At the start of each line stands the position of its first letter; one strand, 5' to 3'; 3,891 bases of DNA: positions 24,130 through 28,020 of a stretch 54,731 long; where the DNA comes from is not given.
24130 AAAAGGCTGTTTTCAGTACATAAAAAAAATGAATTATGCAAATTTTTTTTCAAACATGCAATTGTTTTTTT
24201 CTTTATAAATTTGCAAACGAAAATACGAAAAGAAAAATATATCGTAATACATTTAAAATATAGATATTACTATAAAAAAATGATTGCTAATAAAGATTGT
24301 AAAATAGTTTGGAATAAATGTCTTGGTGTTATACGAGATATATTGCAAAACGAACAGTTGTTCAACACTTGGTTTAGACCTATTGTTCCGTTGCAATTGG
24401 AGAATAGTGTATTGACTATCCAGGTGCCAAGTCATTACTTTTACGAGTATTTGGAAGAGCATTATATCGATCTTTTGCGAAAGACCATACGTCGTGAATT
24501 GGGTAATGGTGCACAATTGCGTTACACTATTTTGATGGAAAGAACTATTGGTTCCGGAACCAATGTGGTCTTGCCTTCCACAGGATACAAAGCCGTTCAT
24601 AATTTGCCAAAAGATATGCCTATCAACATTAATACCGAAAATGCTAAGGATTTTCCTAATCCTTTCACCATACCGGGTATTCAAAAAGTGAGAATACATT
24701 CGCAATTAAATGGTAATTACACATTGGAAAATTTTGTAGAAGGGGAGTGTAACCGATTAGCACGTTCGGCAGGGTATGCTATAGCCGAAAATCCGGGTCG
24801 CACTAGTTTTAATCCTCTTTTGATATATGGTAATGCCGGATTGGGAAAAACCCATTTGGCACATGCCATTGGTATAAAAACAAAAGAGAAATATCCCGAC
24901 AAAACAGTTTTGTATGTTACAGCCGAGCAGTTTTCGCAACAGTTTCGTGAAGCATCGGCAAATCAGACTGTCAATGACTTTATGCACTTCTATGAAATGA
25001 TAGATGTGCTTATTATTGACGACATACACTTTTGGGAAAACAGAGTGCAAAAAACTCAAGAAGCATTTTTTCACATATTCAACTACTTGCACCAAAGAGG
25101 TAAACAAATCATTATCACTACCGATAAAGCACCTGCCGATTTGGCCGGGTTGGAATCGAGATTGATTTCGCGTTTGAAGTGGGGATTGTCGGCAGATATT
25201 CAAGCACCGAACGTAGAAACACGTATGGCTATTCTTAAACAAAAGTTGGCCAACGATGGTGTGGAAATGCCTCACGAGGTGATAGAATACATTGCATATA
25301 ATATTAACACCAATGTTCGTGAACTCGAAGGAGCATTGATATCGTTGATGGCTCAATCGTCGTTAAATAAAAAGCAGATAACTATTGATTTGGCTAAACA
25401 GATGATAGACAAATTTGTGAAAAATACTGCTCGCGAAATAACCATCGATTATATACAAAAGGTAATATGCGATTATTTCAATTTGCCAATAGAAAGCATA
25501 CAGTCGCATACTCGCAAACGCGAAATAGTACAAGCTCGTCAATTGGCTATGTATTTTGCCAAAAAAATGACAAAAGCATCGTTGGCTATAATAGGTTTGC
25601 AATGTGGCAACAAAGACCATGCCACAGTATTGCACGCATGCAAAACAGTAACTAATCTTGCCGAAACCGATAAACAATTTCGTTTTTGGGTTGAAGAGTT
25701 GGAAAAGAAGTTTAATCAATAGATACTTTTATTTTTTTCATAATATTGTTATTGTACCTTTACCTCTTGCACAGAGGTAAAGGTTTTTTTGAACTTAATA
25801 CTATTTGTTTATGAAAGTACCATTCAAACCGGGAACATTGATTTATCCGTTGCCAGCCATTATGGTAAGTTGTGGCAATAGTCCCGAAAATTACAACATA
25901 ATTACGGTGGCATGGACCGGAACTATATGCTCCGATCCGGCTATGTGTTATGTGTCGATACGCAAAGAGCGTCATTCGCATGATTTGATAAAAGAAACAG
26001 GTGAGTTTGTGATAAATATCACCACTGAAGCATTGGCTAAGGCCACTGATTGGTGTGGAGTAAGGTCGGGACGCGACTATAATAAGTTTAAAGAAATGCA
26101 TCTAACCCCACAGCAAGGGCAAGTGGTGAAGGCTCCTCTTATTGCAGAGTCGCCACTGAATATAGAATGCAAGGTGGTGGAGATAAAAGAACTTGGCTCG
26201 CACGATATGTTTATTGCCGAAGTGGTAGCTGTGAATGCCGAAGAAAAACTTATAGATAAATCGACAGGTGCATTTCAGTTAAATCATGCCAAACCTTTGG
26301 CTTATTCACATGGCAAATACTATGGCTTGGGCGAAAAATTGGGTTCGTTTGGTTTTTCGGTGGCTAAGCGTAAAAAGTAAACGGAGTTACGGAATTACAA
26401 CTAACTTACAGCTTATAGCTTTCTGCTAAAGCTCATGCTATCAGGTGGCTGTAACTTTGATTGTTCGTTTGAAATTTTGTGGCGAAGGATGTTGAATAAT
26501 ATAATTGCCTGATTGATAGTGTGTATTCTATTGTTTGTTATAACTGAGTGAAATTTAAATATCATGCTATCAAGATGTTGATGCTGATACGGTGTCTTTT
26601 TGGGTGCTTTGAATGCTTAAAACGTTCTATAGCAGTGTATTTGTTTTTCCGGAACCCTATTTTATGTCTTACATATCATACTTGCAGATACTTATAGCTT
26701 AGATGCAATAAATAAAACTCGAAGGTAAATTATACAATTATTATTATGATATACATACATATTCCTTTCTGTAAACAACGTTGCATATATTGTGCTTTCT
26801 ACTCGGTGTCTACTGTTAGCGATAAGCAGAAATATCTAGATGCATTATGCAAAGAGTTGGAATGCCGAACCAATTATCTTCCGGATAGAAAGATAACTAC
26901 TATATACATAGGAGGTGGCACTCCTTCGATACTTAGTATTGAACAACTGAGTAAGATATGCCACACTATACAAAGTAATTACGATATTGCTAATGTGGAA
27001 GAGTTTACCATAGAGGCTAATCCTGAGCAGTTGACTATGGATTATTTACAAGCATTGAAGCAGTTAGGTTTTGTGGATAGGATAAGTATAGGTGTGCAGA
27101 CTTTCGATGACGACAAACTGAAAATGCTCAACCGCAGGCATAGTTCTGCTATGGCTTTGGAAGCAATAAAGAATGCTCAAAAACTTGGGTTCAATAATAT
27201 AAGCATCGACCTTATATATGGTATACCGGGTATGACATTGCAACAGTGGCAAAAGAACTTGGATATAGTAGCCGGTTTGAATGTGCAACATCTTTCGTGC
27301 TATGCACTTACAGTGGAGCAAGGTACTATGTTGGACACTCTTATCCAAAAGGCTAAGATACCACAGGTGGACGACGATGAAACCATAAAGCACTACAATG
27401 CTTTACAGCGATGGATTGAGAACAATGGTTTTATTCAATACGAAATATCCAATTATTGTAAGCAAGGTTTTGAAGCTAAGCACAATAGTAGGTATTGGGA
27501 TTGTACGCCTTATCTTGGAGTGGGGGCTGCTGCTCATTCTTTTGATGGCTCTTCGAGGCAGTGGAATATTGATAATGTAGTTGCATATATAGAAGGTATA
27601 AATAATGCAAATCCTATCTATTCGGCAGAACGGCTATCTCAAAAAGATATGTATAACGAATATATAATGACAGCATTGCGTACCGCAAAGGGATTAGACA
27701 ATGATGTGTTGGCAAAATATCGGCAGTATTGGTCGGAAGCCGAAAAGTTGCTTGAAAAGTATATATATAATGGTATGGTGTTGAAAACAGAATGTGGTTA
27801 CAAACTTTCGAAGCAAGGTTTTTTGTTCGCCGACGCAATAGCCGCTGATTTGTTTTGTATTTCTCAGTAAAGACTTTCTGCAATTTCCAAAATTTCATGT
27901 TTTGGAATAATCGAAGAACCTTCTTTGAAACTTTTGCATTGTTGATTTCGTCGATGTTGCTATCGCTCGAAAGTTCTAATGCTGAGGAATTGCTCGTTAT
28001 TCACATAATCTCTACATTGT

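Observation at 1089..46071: Dispersed family of helically phased 21-23 bp 'brick' arrays with short palindromic cores, shared between at least seven intergenic gaps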

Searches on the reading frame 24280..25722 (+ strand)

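Call 19: search_protein_families(library=pfam, proteins=[window:24280-25722:+])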
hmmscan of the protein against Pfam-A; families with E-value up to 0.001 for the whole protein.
window:24280-25722:+ (480 aa): 9 families
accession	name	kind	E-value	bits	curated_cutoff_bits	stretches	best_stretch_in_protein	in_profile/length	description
PF00308.24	Bac_DnaA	-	4.5e-56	189.9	23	1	143-305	1-161/162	Bacterial DnaA ATPAse domain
PF08299.17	Bac_DnaA_C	-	1.2e-26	92.9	31.5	1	389-457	1-69/69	Bacterial dnaA protein helix-turn-helix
PF11638.13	DnaA_N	-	2.5e-14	53.2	24.6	1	10-70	3-63/65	DnaA N-terminal domain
PF01695.23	IstB_IS21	-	1.7e-09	38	24.1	1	180-284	95-195/238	IstB-like ATP binding protein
PF00004.35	AAA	-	2.6e-06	28.4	21.2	1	180-282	1-109/131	ATPase family associated with various cellular activities (AAA)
PF01637.24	ATPase_2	-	5.1e-06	26.9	33.2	1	174-285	17-120/225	ATPase domain predominantly from Archaea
PF22688.2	Hda_lid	-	2.3e-05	24.7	27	1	314-375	3-64/65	Hda, lid domain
PF06745.19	ATPase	-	0.00048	20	26.6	0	178-249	20-89/231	KaiC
PF13173.12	AAA_14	-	0.00069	20.1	27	0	178-261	3-75/129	AAA domain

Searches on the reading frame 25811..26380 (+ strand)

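Call 49: search_protein_families(library=pfam, proteins=[window:25811-26380:+])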
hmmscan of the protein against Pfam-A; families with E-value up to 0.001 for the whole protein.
window:25811-26380:+ (189 aa): 1 family
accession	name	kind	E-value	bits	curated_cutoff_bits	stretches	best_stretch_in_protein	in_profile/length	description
PF01613.24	Flavin_Reduct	-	1.5e-34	119.7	27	1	12-173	4-152/153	Flavin reductase like domain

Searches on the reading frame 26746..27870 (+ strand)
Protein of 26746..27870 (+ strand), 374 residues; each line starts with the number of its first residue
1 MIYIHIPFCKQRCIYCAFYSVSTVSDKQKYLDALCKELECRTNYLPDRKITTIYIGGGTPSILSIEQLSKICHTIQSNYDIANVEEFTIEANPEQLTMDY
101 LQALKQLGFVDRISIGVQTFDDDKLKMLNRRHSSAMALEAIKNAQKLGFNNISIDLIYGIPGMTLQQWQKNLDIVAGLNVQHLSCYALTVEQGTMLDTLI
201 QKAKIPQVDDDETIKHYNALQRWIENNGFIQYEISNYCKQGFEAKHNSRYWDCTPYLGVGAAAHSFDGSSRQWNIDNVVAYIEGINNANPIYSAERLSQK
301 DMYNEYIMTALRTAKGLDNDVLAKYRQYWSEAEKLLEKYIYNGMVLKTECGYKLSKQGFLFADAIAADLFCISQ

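Call 19: search_protein_families(library=pfam, proteins=[window:26746-27870:+])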
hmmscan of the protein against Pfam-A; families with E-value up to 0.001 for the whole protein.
window:26746-27870:+ (374 aa): 2 families
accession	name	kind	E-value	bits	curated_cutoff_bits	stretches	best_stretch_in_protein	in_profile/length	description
PF04055.27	Radical_SAM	-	2.5e-29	103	29.5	1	3-171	1-162/166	Radical SAM superfamily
PF06969.22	HemN_C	-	0.00058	20.3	24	0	297-361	1-67/67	HemN C-terminal domain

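Call 39: find_encoding_contigs(protein=window:26746-27870:+, flank=3000, max_places=10)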
Protein window:26746-27870:+ (374 aa): 21 contigs read that carry it; 6 places shown.
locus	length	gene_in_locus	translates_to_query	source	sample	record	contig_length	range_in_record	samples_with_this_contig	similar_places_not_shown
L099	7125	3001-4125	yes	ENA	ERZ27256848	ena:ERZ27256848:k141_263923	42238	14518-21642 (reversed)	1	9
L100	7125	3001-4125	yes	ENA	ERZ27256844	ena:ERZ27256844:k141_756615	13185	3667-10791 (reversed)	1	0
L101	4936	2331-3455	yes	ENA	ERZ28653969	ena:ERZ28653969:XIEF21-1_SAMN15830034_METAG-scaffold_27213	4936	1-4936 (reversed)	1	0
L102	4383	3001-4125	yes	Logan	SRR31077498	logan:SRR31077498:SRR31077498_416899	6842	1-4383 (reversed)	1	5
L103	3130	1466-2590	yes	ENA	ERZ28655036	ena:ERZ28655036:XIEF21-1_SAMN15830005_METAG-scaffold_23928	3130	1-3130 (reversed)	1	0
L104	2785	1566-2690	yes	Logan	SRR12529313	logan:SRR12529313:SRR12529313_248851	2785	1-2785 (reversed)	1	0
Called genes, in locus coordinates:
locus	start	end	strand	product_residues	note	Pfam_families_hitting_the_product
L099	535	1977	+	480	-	PF11638:DnaA_N, PF00308:Bac_DnaA, PF00004:AAA (weak), PF01637:ATPase_2 (weak), PF01695:IstB_IS21, PF22688:Hda_lid (faint), PF08299:Bac_DnaA_C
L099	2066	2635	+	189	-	PF01613:Flavin_Reduct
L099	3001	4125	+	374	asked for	PF04055:Radical_SAM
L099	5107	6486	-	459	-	PF00675:Peptidase_M16, PF05193:Peptidase_M16_C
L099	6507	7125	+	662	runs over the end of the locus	PF02922:CBM_48, PF00128:Alpha-amylase, PF02806:Alpha-amylase_C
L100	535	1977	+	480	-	PF11638:DnaA_N, PF00308:Bac_DnaA, PF00004:AAA (weak), PF01637:ATPase_2 (weak), PF01695:IstB_IS21, PF22688:Hda_lid (faint), PF08299:Bac_DnaA_C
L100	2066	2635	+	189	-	PF01613:Flavin_Reduct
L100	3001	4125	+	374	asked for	PF04055:Radical_SAM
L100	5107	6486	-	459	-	PF00675:Peptidase_M16, PF05193:Peptidase_M16_C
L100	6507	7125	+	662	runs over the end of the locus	PF02922:CBM_48, PF00128:Alpha-amylase, PF02806:Alpha-amylase_C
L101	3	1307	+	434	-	?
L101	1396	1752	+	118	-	PF01613:Flavin_Reduct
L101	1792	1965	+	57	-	-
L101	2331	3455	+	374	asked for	PF04055:Radical_SAM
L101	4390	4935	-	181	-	?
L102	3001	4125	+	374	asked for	PF04055:Radical_SAM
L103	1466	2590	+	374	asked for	PF04055:Radical_SAM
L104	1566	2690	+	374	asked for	PF04055:Radical_SAM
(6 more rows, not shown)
